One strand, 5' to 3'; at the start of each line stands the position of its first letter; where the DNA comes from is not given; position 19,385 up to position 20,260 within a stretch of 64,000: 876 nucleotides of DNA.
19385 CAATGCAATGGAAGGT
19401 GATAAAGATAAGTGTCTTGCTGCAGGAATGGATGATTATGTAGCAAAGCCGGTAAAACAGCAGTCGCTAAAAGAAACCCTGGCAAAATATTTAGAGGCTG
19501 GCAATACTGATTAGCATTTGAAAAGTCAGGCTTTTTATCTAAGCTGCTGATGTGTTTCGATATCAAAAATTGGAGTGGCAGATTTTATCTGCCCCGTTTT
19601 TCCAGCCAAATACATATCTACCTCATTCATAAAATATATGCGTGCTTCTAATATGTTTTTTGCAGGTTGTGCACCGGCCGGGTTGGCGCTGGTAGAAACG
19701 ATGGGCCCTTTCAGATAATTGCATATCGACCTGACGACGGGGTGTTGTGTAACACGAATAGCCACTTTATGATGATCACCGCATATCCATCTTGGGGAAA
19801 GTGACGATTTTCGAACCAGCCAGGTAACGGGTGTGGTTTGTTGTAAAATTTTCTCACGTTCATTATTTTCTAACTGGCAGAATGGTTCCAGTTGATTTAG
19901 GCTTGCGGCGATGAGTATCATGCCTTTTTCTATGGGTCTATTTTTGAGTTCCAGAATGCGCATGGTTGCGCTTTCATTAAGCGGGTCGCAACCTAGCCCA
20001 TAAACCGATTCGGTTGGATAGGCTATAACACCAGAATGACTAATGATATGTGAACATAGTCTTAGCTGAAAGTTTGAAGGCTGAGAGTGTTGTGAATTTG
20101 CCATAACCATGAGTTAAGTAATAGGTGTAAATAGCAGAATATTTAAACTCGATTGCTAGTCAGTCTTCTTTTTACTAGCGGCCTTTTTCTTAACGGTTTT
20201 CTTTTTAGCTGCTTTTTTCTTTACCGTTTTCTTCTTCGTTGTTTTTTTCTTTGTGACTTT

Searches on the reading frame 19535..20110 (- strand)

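Call 18: search_protein_families(library=pfam, proteins=[window:19535-20110:-])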
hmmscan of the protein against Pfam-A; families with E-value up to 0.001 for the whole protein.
window:19535-20110:- (191 aa): 1 family
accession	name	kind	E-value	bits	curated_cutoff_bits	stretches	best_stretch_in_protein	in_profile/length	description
PF01300.24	Sua5_yciO_yrdC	-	1.2e-41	142.6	25.1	1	22-186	2-169/178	Telomere recombination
